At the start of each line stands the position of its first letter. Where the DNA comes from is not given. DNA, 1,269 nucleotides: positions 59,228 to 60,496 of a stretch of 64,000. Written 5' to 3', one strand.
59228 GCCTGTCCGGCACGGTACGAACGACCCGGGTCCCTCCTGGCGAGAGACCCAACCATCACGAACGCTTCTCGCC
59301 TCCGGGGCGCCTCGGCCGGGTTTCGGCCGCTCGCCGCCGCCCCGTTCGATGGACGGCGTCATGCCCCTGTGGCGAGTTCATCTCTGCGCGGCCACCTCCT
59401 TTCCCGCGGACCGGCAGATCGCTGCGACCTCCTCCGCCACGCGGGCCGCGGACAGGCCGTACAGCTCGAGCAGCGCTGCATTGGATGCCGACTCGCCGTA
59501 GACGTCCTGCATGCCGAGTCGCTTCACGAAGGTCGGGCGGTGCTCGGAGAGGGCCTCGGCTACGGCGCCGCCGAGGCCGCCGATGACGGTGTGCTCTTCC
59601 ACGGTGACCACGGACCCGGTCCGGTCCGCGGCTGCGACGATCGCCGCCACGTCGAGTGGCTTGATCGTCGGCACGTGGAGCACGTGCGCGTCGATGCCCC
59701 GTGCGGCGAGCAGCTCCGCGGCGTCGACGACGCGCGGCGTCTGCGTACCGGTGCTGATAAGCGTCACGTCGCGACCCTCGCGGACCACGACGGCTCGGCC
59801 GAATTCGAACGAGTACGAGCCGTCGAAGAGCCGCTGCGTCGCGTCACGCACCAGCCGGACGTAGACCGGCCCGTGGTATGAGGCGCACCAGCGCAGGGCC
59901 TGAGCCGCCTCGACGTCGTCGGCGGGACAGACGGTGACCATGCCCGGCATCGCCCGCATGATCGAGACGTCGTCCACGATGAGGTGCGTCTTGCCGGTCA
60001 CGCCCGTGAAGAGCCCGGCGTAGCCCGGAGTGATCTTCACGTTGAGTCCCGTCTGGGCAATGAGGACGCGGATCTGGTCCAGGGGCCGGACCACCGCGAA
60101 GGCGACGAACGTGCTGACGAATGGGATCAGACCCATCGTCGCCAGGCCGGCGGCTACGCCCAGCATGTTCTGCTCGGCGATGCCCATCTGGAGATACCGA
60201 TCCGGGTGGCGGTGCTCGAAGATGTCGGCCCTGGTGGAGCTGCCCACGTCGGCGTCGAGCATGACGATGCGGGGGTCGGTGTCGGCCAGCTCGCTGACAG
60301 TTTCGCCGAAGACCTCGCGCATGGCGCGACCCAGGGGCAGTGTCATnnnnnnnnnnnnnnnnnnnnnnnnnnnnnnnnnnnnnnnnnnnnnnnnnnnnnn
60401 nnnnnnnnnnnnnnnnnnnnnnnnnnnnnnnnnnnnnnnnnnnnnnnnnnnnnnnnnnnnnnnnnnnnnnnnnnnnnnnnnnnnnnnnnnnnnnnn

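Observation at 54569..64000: Ten-gene minus-strand cluster with a PEP/phosphoryl-transfer theme, built largely from uncharacterised families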

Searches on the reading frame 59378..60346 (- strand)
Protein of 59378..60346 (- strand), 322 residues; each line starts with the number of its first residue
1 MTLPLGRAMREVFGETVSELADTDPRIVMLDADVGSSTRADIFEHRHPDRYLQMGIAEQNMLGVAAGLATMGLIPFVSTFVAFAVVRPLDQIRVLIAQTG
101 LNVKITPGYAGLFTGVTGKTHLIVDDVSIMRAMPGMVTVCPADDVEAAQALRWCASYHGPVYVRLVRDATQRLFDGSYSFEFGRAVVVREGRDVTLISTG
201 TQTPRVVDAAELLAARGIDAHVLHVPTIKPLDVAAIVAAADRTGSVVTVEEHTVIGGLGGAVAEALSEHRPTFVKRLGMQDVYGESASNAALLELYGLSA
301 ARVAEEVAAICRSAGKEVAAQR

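Call 5: search_protein_families(library=pfam, proteins=[window:59378-60346:-], max_evalue=0.01)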
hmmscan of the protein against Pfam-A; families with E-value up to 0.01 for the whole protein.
window:59378-60346:- (322 aa): 4 families
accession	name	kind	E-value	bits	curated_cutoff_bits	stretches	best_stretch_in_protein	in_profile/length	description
PF02779.29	Transket_pyr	-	3.1e-38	131.6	27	1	8-170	4-172/174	Transketolase, pyrimidine binding domain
PF02780.25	Transketolase_C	-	1.5e-33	115.7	25.9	1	183-303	1-124/124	Transketolase, C-terminal domain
PF22613.1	Transketolase_C_1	-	3.7e-06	27.6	27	1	190-298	10-112/113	Transketolase-like TK C-terminal domain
PF17147.9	PFOR_II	-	0.0027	18.5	27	1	193-281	2-96/102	Pyruvate:ferredoxin oxidoreductase core domain II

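Call 6: search_protein_families(library=ncbifam, proteins=[window:59378-60346:-], max_evalue=0.01)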
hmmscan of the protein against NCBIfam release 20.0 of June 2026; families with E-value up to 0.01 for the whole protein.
window:59378-60346:- (322 aa): 11 families
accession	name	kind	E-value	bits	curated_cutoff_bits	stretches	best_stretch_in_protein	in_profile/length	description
NF004559.0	PRK05899.2-5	equivalog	1.7e-72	244.6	488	1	8-311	319-624/627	transketolase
TIGR00204.1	dxs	equivalog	9.3e-53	179.7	465.95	1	9-309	312-613/616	1-deoxy-D-xylulose-5-phosphate synthase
NF004556.0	PRK05899.2-2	equivalog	4.9e-50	170.5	575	1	9-309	324-636/639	transketolase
NF003933.0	PRK05444.2-2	equivalog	3.5e-33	115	395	1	9-308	291-602/606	1-deoxy-D-xylulose-5-phosphate synthase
NF008968.0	PRK12315.1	subfamily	8.3e-29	100.3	510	1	8-311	280-581/582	1-deoxy-D-xylulose-5-phosphate synthase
NF006667.0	PRK09212.1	subfamily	1.5e-22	79.9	321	1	9-270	6-280/327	pyruvate dehydrogenase complex E1 component subunit beta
TIGR00232.1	tktlase_bact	equivalog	1.1e-21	76.9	682.25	1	8-310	350-652/654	transketolase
NF008854.0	PRK11892.1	equivalog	3.6e-19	68.8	454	1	42-270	182-419/464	pyruvate dehydrogenase complex E1 component subunit beta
NF004558.0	PRK05899.2-4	equivalog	1.4e-15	56.8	788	1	10-308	347-647/651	transketolase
TIGR03710.1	OAFO_sf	subfamily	0.00056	18.6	482.75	1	188-252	460-523/561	2-oxoacid:acceptor oxidoreductase subunit alpha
NF041170.1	Oxoac_fdxalpha_Archa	equivalog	0.0047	15.3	800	1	190-252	518-581/636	2-oxoacid:ferredoxin oxidoreductase subunit alpha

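Call 24: find_related_loci(query=window:59378-60346:-, collection=genome_contigs, flank=10000)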
Query window:59378-60346:- (322 aa) in genome_contigs; peptide patterns used: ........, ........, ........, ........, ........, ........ (x = any residue, [..] = any of these).
599 stretches matched a pattern (row limit reached: there are more); 577 encode a relative of the query (tblastn E <= 1e-3); the best 80 are kept; 80 distinct loci.
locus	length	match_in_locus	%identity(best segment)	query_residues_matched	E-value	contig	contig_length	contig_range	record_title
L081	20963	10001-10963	93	1-321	0e+0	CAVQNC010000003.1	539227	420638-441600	MAG: uncultured Chloroflexia bacterium isolate MFD03726.bin.1.123 genome assembly, contig: contig_20065, whole genome sh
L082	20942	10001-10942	82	1-314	2e-170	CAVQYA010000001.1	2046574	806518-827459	MAG: uncultured Chloroflexia bacterium isolate MFD05942.bin.1.132 genome assembly, contig: contig_11838, whole genome sh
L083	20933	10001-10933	82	1-311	3e-170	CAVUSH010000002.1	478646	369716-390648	MAG: uncultured Chloroflexia bacterium isolate MFD05942.bin.2.270 genome assembly, contig: contig_18114, whole genome sh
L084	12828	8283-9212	80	1-310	8e-168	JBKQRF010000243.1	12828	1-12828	MAG: Candidatus Limnocylindrales bacterium isolate MGr2D2E2F__bin_5 MGr2D2E2F_000000215441, whole genome shotgun sequenc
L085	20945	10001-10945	83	1-315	4e-167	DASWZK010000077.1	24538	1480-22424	MAG TPA_asm: Candidatus Limnocylindrales bacterium isolate SMAG_U3736 k141_129670, whole genome shotgun sequence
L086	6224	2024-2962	81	1-313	3e-167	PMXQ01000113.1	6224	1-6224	MAG: Chloroflexi bacterium isolate fen_1024 73.20110800_E1D.46_contig_16842, whole genome shotgun sequence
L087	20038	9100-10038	81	1-313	1e-165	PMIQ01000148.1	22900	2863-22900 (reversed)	MAG: Chloroflexi bacterium isolate fen_1050 73.20120600_E3D.25_contig_5755, whole genome shotgun sequence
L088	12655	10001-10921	84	1-307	2e-165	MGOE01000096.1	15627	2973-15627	MAG: Chloroflexi bacterium RBG_16_72_14 RBG_16_scaffold_4365, whole genome shotgun sequence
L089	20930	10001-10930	81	1-310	1e-164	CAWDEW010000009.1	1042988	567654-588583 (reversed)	MAG: uncultured Chloroflexia bacterium isolate MFD05942.bin.1.468 genome assembly, contig: contig_40352, whole genome sh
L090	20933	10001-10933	80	1-311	1e-164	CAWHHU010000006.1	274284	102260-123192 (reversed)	MAG: uncultured Chloroflexia bacterium isolate MFD01721.bin.1.363 genome assembly, contig: contig_3497, whole genome sho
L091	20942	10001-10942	81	1-314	2e-164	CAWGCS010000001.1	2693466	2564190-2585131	MAG: uncultured Chloroflexia bacterium isolate MFD05942.bin.1.304 genome assembly, contig: contig_3988, whole genome sho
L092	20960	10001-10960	78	1-320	9e-163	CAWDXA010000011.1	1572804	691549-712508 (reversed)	MAG: uncultured Chloroflexia bacterium isolate MFD05942.bin.2.254 genome assembly, contig: contig_7535, whole genome sho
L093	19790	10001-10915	79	6-310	2e-158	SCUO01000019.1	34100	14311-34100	MAG: Chloroflexota bacterium isolate FW602_bin.52 FW602_bin.52-16788, whole genome shotgun sequence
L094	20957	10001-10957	80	1-319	1e-157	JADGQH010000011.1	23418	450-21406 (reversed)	MAG: Chloroflexota bacterium isolate Chersky.27_23 contig-100_118, whole genome shotgun sequence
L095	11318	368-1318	75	1-317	2e-157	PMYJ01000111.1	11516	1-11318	MAG: Candidatus Dormiibacterota bacterium isolate fen_839 73.20110800_E2D.52_contig_22641, whole genome shotgun sequence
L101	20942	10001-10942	71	1-314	1e-148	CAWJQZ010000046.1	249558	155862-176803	MAG: uncultured Chloroflexia bacterium isolate MFD02979.bin.2.128 genome assembly, contig: contig_67427, whole genome sh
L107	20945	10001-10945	70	1-315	1e-144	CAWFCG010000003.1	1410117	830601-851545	MAG: uncultured Chloroflexia bacterium isolate MFD04716.bin.1.249 genome assembly, contig: contig_9436, whole genome sho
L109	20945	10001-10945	69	1-315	4e-144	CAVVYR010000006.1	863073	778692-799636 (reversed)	MAG: uncultured Chloroflexia bacterium isolate MFD03804.bin.2.50 genome assembly, contig: contig_32744, whole genome sho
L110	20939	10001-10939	69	1-313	2e-142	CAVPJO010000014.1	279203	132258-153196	MAG: uncultured Chloroflexia bacterium isolate MFD09964.bin.2.79 genome assembly, contig: contig_50052, whole genome sho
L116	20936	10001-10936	71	1-312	1e-136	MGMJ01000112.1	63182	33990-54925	MAG: Chloroflexi bacterium GWC2_73_18 gwc2_scaffold_630, whole genome shotgun sequence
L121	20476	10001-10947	70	1-315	1e-125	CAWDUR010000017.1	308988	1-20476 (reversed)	MAG: uncultured Chloroflexia bacterium isolate MFD05674.bin.3.445 genome assembly, contig: contig_37457, whole genome sh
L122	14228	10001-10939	63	1-313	3e-124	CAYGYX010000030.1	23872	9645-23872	MAG TPA_asm: uncultured Acidimicrobiia bacterium isolate ERP119294_co1_434 genome assembly, contig: NODE_2508_length_238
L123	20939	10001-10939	62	1-313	8e-124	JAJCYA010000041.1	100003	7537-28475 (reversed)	MAG: Acidimicrobiia bacterium isolate OFTM344 OFTM344_40, whole genome shotgun sequence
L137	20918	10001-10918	56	8-313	3e-109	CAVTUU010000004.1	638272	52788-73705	MAG: uncultured Chloroflexia bacterium isolate MFD04944.bin.2.67 genome assembly, contig: contig_32129, whole genome sho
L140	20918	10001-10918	55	7-312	6e-108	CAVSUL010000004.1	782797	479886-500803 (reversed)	MAG: uncultured Verrucomicrobiae bacterium isolate MFD09603.bin.3.250 genome assembly, contig: contig_23942, whole genom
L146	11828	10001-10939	57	8-320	1e-105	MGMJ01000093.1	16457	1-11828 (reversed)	MAG: Chloroflexi bacterium GWC2_73_18 gwc2_scaffold_4761, whole genome shotgun sequence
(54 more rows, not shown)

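Call 36: search_protein_families(library=pfam, proteins=[L123:2833-4218:-, L109:3000-3900:-, L121:16473-17138:-, L110:18566-19210:-, L101:17250-18086:-, L109:264-1172:-, L123:5752-6702:-], max_evalue=0.001)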
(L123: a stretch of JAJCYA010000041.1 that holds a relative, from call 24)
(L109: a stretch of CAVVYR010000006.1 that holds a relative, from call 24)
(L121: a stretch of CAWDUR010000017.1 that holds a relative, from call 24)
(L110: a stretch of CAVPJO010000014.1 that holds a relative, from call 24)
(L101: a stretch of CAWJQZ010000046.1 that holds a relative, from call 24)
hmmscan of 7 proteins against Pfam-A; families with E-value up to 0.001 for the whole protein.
L123:2833-4218:- (461 aa): 1 family
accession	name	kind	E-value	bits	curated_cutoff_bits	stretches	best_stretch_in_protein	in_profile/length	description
PF13458.12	Peripla_BP_6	-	6.7e-10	39.6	31.7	1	59-371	8-310/343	Periplasmic binding protein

L109:3000-3900:- (300 aa): 1 family
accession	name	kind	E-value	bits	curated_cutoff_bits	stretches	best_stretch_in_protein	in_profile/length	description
PF01315.27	Ald_Xan_dh_C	-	4.2e-25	88.6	31.3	1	167-274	1-110/110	Aldehyde oxidase and xanthine dehydrogenase, a/b hammerhead domain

L121:16473-17138:- (221 aa): 1 family
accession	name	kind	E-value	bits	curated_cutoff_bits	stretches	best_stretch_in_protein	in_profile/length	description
PF06496.16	DUF1097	-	3.3e-05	24.6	24.6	1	28-191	4-137/142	Protein of unknown function (DUF1097)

L110:18566-19210:- (214 aa): 1 family
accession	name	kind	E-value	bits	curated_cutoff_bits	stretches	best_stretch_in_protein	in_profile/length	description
PF00294.29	PfkB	-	3.9e-09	36.7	25.8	1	15-142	29-171/302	pfkB family carbohydrate kinase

L101:17250-18086:- (278 aa): 1 family
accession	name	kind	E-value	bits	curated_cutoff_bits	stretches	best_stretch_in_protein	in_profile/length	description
PF13350.11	Y_phosphatase3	-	9.3e-62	209.5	22.2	1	23-276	4-240/240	Tyrosine phosphatase family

L109:264-1172:- (302 aa): 1 family
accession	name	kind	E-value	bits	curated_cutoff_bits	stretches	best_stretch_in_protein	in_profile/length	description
PF04199.19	Cyclase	-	1.2e-22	81.1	23.1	1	45-233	9-140/142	Putative cyclase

L123:5752-6702:- (316 aa): 1 family
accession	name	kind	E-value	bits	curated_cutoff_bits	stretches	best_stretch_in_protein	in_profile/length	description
PF02653.21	BPD_transp_2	-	1.7e-33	116.3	26.8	1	12-293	4-269/269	Branched-chain amino acid transport system / permease component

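Call 53: search_protein_families(library=pfam, proteins=[L107:6573-8321:-, L107:4928-5830:-, L137:8080-9051:+, L137:10940-11980:+, L137:11980-12873:+, L137:12914-14785:+, L137:6922-7845:-, L137:5760-6965:-, L146:7742-8713:+, L146:5672-7495:-], max_evalue=0.001)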
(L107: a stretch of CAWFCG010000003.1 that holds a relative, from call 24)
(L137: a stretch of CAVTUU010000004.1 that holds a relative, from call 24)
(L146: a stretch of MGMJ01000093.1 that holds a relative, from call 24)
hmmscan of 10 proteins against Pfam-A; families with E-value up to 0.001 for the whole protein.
L107:6573-8321:- (582 aa): 1 family
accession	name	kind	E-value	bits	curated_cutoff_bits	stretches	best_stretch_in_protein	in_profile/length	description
PF00391.29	PEP-utilizers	-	1.3e-21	76.4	23.1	1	505-575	2-72/72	PEP-utilising enzyme, mobile domain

L107:4928-5830:- (300 aa): 0 families

L137:8080-9051:+ (323 aa): 1 family
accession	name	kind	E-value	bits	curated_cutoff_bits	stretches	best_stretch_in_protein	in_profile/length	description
PF01261.30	AP_endonuc_2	-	2.7e-25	89.9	31.1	1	61-318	2-247/249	Xylose isomerase-like TIM barrel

L137:10940-11980:+ (346 aa): 3 families
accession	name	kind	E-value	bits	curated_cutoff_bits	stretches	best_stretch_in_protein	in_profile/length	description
PF22725.1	GFO_IDH_MocA_C3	-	5.3e-28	97.9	27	1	137-257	1-123/124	GFO/IDH/MocA C-terminal domain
PF01408.29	GFO_IDH_MocA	-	7.4e-27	94.9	24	1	9-129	1-120/120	Oxidoreductase family, NAD-binding Rossmann fold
PF02894.22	GFO_IDH_MocA_C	-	2.6e-20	73.6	22.9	1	141-337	1-218/218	Oxidoreductase family, C-terminal alpha/beta domain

L137:11980-12873:+ (297 aa): 1 family
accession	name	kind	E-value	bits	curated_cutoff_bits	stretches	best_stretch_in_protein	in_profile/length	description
PF04962.18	KduI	-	4.6e-83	279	23.9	1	18-267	11-262/262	KduI/IolB family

L137:12914-14785:+ (623 aa): 3 families
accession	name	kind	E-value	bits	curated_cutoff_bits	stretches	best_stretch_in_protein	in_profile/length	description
PF00205.28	TPP_enzyme_M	-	9.6e-35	119.7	30.4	1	220-352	2-136/137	Thiamine pyrophosphate enzyme, central domain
PF02775.26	TPP_enzyme_C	-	3e-33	115.2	21.9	1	419-577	3-151/151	Thiamine pyrophosphate enzyme, C-terminal TPP binding domain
PF02776.23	TPP_enzyme_N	-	3.3e-15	56.3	26.8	1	7-131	2-113/119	Thiamine pyrophosphate enzyme, N-terminal TPP binding domain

L137:6922-7845:- (307 aa): 1 family
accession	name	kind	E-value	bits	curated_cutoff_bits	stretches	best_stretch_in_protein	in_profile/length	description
PF01261.30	AP_endonuc_2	-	2.4e-22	80.3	31.1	1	20-304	2-247/249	Xylose isomerase-like TIM barrel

L137:5760-6965:- (401 aa): 3 families
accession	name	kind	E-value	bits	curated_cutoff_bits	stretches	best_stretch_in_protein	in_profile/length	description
PF01408.29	GFO_IDH_MocA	-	7.7e-23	81.9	24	1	22-141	1-117/120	Oxidoreductase family, NAD-binding Rossmann fold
PF22725.1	GFO_IDH_MocA_C3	-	3.6e-21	75.9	27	1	153-274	2-123/124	GFO/IDH/MocA C-terminal domain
PF02894.22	GFO_IDH_MocA_C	-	1.8e-17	64.3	22.9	1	156-358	1-217/218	Oxidoreductase family, C-terminal alpha/beta domain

L146:7742-8713:+ (323 aa): 0 families

L146:5672-7495:- (607 aa): 1 family
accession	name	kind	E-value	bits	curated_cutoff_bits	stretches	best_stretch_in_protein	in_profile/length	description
PF00275.25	EPSP_synthase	-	3.3e-100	336.2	22.8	1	163-601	4-416/417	EPSP synthase (3-phosphoshikimate 1-carboxyvinyltransferase)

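Call 55: find_related_loci(query=L146:10001-10939:+, collection=genome_contigs, flank=6000)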
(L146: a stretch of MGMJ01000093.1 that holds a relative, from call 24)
Query L146:10001-10939:+ (313 aa) in genome_contigs; peptide patterns used: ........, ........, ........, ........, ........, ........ (x = any residue, [..] = any of these).
600 stretches matched a pattern (row limit reached: there are more); 79 encode a relative of the query (tblastn E <= 1e-3); 79 distinct loci.
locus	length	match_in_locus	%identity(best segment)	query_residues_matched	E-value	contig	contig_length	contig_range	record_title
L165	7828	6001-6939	100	1-313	0e+0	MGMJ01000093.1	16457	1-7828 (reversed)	MAG: Chloroflexi bacterium GWC2_73_18 gwc2_scaffold_4761, whole genome shotgun sequence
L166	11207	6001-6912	73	1-304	1e-147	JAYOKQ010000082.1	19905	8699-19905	MAG: Gemmatimonadota bacterium isolate 139572_S173_metabat_bins_2.tsv.085 NODE_2228_length_19905_cov_6.834710, whole gen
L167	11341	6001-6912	72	1-304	3e-147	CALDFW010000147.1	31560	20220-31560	MAG: uncultured bacterium isolate S1_Bin_Bin_74_sub_1 genome assembly, contig: c_000000304765, whole genome shotgun sequ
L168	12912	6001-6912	73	1-304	3e-145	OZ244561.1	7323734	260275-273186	MAG: Candidatus Latescibacterota bacterium isolate 14245923-b953-489b-b549-9f362580a9e9 genome assembly, chromosome: 1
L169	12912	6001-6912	72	1-304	5e-145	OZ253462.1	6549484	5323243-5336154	MAG: Candidatus Latescibacterota bacterium isolate 85c596c4-e601-42f5-bc00-22a25924bb3e genome assembly, chromosome: 1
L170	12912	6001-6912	72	1-304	8e-145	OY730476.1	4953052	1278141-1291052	MAG: Candidatus Latescibacteria bacterium isolate 667a1def-a863-4bf2-9b98-94036fb31650 genome assembly, chromosome: 1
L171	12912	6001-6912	73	1-304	4e-142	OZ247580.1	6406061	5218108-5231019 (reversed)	MAG: Candidatus Latescibacterota bacterium isolate 34bd4037-9faa-49cb-aada-cae4c411e00c genome assembly, chromosome: 1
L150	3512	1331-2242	73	1-304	7e-147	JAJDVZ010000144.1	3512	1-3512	MAG: Candidatus Latescibacterota bacterium isolate jk18x22bins.75 k141_492302, whole genome shotgun sequence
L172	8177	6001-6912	71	1-304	1e-141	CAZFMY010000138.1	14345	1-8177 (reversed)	MAG TPA_asm: uncultured Gemmatimonadaceae bacterium isolate SRP077602_co9_658 genome assembly, contig: NODE_5444_length_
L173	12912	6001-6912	72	1-304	1e-140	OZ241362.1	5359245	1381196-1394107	MAG: Candidatus Latescibacterota bacterium isolate 7df831f4-54e1-479f-8521-a5e6456f6651 genome assembly, chromosome: 1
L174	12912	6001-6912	72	1-304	9e-140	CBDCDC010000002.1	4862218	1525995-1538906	MAG: Candidatus Latescibacterota bacterium isolate a5674b02-4162-4bfe-8498-4cf7be1abab7 genome assembly, contig: contig_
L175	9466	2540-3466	70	1-309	6e-139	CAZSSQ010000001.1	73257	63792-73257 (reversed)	MAG TPA_asm: uncultured Dehalococcoidia bacterium isolate binchicken_co89_553 genome assembly, contig: NODE_382_length_7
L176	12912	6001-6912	72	1-304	1e-138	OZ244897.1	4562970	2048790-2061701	MAG: Candidatus Latescibacterota bacterium isolate bebbca53-b648-47a2-9af5-4758833bd7f0 genome assembly, chromosome: 1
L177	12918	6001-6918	69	1-306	7e-136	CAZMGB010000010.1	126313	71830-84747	MAG TPA_asm: uncultured Dehalococcoidia bacterium isolate SRP323688_co1_256 genome assembly, contig: NODE_274_length_126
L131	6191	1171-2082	66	1-304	5e-134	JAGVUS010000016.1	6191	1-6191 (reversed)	MAG: Chloroflexota bacterium isolate WAS_Bin_31 WAS_Bin_31_scaffold_5815, whole genome shotgun sequence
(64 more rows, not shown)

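Call 57: search_protein_families(library=pfam, proteins=[L123:12770-13762:+, L123:13750-14721:+, L123:14854-15936:+, L123:16029-18248:-, L123:18383-19384:-, L123:19943-20908:-, L123:19881-20462:+], max_evalue=0.001)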
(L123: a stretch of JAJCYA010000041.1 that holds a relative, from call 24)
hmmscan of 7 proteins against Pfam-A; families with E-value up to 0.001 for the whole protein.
L123:12770-13762:+ (330 aa): 3 families
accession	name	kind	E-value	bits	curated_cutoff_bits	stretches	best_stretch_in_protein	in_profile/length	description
PF00676.26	E1_dh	-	2.2e-70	237.4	22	1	17-313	2-299/300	Dehydrogenase E1 component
PF02775.26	TPP_enzyme_C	-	9.9e-06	25.9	21.9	1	111-238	20-150/151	Thiamine pyrophosphate enzyme, C-terminal TPP binding domain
PF00456.26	Transketolase_N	-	0.001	18.6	22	0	139-243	144-245/334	Transketolase, thiamine diphosphate binding domain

L123:13750-14721:+ (323 aa): 2 families
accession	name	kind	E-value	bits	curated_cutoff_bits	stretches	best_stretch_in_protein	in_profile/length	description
PF02779.29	Transket_pyr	-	3.2e-41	141.3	27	1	3-177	2-172/174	Transketolase, pyrimidine binding domain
PF02780.25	Transketolase_C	-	5.2e-37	127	25.9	1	193-315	1-124/124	Transketolase, C-terminal domain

L123:14854-15936:+ (360 aa): 1 family
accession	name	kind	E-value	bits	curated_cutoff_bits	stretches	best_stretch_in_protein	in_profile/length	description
PF00180.25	Iso_dh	-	6.7e-85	285.8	27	1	5-354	1-347/348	Isocitrate/isopropylmalate dehydrogenase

L123:16029-18248:- (739 aa): 2 families
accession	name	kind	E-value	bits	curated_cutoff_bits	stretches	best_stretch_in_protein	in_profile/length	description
PF01326.24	PPDK_N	-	1.1e-47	163.3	27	3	84-276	76-224/328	Pyruvate phosphate dikinase, AMP/ATP-binding domain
PF00391.29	PEP-utilizers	-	4.5e-22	77.9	23.1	1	403-481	4-72/72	PEP-utilising enzyme, mobile domain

L123:18383-19384:- (333 aa): 3 families
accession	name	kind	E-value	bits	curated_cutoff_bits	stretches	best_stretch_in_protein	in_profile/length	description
PF13350.11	Y_phosphatase3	-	1.3e-58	199.2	22.2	1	78-329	2-240/240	Tyrosine phosphatase family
PF22784.1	PTP-SAK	-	1.6e-06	28.7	27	1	212-243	88-119/153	Swiss Army Knife protein, DSP-PTPase phosphatase domain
PF22785.1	Tc-R-P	-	4.4e-05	24.4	27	0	208-233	76-101/106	Polymorphic toxin system, DSP-PTPase phosphatase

L123:19943-20908:- (321 aa): 3 families
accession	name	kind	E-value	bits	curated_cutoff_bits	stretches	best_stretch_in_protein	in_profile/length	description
PF00570.28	HRDC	-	8.2e-23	80.6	23.8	1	246-310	4-68/68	HRDC domain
PF00271.37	Helicase_C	-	7.7e-20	71.6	23.5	1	38-141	7-110/110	Helicase conserved C-terminal domain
PF16124.10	RecQ_Zn_bind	-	3.9e-10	40.7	25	1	153-211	2-66/66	RecQ zinc-binding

L123:19881-20462:+ (193 aa): 0 families
